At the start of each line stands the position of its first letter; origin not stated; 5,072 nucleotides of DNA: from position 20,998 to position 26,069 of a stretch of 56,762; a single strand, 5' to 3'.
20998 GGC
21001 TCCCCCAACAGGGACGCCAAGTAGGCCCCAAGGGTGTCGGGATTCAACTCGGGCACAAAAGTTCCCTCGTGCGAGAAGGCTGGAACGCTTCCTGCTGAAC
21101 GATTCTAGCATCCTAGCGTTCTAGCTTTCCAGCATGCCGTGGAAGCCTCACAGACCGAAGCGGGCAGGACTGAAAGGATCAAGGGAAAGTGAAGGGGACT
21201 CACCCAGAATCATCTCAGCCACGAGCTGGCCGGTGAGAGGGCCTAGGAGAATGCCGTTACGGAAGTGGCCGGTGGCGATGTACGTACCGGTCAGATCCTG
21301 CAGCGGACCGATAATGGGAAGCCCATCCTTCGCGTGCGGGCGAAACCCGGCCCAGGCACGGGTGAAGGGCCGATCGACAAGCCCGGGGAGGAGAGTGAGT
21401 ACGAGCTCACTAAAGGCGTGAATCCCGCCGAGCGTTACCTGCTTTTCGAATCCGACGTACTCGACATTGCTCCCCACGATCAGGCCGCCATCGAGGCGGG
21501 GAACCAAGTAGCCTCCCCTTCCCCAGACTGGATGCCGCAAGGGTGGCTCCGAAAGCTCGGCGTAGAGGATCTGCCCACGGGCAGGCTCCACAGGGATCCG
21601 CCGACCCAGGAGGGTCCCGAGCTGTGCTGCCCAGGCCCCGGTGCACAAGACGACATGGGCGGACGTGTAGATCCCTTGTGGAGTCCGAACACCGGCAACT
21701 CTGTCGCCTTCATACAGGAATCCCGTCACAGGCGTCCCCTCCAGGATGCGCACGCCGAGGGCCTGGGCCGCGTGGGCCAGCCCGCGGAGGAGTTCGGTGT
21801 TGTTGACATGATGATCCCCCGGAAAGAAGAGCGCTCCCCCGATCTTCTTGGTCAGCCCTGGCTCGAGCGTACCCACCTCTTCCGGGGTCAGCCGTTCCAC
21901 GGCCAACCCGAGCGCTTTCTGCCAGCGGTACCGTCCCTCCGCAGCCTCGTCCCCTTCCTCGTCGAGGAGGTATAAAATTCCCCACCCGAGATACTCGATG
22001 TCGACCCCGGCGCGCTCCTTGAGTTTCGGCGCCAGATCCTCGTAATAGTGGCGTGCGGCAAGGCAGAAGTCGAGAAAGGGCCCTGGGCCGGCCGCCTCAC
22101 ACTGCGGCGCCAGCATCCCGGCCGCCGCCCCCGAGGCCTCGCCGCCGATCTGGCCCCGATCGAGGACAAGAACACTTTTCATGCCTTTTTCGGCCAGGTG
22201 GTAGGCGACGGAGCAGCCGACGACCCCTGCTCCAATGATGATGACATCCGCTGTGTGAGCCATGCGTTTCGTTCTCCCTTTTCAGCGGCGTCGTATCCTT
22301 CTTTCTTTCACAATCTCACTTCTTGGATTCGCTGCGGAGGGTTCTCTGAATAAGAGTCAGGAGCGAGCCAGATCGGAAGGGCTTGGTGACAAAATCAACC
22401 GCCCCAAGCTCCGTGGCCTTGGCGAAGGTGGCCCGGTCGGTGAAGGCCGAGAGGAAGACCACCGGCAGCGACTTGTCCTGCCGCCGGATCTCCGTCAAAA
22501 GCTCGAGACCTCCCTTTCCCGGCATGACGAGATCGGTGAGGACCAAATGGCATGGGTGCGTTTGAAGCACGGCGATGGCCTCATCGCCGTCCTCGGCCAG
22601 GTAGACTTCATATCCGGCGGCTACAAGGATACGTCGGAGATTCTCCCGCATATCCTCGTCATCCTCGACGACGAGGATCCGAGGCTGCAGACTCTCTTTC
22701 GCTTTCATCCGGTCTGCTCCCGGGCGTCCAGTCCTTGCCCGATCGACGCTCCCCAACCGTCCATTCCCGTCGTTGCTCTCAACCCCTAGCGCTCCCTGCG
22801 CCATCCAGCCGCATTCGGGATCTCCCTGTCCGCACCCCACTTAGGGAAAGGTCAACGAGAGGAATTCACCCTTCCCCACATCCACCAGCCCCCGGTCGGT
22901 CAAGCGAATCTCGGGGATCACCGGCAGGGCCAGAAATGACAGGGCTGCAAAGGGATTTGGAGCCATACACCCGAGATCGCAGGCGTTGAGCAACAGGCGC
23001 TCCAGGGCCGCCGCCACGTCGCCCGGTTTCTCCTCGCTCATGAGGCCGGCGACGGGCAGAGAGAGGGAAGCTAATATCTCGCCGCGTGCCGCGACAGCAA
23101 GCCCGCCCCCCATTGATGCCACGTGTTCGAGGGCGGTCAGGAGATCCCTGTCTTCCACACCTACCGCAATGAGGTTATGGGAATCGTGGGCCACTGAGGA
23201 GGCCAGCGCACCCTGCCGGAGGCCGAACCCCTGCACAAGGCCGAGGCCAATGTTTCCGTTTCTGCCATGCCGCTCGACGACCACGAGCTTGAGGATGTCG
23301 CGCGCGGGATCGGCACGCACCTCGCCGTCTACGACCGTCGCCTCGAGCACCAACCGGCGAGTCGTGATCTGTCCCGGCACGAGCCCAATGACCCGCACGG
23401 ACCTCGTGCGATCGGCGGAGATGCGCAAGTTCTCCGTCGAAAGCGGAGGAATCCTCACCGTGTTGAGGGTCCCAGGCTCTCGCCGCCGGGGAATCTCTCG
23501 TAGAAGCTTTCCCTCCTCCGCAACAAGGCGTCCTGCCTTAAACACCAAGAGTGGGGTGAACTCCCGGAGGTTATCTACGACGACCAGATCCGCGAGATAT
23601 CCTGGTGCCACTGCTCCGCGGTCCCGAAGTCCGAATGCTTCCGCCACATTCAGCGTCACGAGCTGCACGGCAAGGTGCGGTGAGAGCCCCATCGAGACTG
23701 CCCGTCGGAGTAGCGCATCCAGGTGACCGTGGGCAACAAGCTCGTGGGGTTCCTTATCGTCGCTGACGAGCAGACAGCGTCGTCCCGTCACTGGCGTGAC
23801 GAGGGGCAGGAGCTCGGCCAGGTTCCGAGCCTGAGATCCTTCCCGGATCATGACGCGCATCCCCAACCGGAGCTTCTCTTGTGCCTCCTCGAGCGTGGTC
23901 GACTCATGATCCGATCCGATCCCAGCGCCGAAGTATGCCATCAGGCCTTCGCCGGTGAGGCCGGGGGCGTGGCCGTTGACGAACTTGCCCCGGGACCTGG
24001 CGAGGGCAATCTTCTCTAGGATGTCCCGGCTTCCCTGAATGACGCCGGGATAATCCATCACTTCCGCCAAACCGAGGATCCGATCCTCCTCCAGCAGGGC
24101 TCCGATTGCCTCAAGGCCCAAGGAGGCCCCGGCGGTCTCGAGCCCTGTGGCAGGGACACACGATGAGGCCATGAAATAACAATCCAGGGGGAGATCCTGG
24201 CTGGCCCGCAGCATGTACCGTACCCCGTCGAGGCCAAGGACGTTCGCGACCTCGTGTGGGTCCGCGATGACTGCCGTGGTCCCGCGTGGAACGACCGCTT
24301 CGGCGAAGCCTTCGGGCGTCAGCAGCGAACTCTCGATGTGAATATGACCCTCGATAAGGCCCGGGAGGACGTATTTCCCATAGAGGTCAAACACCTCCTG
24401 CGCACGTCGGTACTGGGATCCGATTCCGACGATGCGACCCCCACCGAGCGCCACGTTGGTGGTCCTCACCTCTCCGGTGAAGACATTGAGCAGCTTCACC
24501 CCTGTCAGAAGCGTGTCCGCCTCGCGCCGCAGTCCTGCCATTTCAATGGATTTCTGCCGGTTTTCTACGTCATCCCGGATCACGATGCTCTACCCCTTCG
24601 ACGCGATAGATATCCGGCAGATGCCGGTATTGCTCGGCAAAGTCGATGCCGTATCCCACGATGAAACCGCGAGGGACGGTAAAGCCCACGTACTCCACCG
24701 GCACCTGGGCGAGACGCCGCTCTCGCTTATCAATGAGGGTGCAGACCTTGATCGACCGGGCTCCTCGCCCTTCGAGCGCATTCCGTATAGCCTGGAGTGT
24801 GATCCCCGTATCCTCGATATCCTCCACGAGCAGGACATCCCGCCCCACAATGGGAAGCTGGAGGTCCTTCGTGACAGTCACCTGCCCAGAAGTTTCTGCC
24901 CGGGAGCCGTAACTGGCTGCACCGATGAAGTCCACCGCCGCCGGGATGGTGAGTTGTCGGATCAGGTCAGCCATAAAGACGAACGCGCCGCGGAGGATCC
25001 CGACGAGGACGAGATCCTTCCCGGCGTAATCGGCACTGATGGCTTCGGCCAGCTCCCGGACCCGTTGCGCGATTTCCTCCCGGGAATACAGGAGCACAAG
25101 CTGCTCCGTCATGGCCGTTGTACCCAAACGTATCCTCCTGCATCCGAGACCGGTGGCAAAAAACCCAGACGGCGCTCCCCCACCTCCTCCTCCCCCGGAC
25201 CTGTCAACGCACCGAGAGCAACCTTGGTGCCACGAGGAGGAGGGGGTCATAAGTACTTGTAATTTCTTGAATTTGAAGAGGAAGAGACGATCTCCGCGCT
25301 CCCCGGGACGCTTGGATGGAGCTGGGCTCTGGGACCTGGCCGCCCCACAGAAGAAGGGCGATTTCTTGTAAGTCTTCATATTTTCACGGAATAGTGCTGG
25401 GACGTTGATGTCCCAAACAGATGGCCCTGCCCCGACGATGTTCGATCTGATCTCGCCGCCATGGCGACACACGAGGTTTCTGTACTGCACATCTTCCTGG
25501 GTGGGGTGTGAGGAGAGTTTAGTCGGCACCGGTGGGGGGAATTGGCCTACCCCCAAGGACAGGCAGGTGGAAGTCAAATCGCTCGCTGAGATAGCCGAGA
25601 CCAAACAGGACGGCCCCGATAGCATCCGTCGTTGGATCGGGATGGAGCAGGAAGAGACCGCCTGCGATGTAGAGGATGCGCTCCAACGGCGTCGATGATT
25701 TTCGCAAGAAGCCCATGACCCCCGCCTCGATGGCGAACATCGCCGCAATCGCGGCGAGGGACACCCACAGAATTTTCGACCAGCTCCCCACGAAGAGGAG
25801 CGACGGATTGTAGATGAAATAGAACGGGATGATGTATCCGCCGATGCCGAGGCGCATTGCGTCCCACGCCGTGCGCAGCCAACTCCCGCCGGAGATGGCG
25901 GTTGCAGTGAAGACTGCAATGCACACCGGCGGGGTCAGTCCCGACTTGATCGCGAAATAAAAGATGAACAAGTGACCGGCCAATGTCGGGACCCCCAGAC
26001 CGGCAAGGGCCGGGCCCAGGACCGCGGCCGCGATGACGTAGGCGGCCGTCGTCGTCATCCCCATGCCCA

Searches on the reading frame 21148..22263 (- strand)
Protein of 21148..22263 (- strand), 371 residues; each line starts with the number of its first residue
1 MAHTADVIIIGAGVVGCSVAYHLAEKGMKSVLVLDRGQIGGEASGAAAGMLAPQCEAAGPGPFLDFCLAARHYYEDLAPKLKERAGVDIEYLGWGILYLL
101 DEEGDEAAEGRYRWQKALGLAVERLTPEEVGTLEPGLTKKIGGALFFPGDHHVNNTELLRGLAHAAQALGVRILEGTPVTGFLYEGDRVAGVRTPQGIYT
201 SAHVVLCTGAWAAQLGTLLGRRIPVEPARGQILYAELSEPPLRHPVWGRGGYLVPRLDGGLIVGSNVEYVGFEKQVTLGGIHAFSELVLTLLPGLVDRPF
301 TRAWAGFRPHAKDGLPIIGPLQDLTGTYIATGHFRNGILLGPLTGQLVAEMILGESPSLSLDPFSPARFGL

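Call 49: search_protein_families(library=pfam, proteins=[window:21148-22263:-], max_evalue=0.00001)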
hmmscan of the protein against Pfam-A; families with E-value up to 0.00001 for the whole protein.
window:21148-22263:- (371 aa): 4 families
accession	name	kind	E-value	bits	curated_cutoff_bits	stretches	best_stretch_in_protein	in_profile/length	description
PF01266.30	DAO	-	5.7e-85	286.4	27.9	1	6-351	1-353/353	FAD dependent oxidoreductase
PF00890.30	FAD_binding_2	-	4.8e-09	36.3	20.4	0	6-52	1-47/414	FAD binding domain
PF13738.12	Pyr_redox_3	-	5.2e-08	32.9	30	0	8-40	1-33/305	Pyridine nucleotide-disulphide oxidoreductase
PF13450.12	NAD_binding_8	-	6e-06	26.9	21.9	0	9-44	1-36/68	NAD(P)-binding Rossmann-like domain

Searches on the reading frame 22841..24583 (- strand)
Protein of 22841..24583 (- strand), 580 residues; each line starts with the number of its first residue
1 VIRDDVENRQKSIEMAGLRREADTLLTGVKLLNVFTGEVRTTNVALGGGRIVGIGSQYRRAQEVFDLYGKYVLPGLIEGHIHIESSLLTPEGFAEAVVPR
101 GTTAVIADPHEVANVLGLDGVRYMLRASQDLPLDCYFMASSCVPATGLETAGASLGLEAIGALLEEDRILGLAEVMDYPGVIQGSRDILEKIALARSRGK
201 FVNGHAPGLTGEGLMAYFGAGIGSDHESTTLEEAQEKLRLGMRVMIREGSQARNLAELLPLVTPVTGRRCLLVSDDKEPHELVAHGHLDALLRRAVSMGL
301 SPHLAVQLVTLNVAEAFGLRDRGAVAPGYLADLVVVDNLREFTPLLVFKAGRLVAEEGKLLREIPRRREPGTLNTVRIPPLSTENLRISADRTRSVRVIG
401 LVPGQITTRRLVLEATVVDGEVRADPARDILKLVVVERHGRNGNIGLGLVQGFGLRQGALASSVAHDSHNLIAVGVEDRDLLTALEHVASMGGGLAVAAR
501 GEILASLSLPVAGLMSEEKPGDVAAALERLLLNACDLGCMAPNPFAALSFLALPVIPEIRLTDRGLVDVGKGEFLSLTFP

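Call 50: search_protein_families(library=pfam, proteins=[window:22841-24583:-], max_evalue=0.00001)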
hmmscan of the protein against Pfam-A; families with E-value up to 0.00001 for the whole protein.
window:22841-24583:- (580 aa): 3 families
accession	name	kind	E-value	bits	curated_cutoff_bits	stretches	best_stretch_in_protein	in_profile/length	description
PF13382.11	Adenine_deam_C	-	9.9e-64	214.2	27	1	405-571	1-167/169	Adenine deaminase C-terminal domain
PF01979.26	Amidohydro_1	-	8.3e-34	117.8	25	1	71-354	1-345/345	Amidohydrolase family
PF07969.17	Amidohydro_3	-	3.6e-13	50.3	29.7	1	300-343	407-446/472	Amidohydrolase family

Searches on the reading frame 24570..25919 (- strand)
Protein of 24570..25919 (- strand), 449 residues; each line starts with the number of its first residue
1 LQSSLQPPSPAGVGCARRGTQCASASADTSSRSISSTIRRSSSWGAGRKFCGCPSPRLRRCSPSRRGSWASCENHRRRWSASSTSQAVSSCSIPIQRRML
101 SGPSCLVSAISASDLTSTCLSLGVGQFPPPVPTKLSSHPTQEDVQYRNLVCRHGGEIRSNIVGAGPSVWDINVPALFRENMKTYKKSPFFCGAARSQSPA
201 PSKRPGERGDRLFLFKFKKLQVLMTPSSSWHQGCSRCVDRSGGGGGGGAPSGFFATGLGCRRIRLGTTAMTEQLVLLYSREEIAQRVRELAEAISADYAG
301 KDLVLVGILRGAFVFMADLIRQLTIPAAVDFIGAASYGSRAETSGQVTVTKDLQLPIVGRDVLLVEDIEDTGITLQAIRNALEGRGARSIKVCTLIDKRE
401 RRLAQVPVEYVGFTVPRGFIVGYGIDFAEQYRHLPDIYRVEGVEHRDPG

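Call 50: search_protein_families(library=pfam, proteins=[window:24570-25919:-], max_evalue=0.00001)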
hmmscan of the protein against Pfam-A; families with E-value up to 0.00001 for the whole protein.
window:24570-25919:- (449 aa): 1 family
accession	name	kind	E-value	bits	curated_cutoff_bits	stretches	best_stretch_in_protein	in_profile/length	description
PF00156.33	Pribosyltran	-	9.1e-28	97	26.3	1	280-427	8-157/158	Phosphoribosyl transferase domain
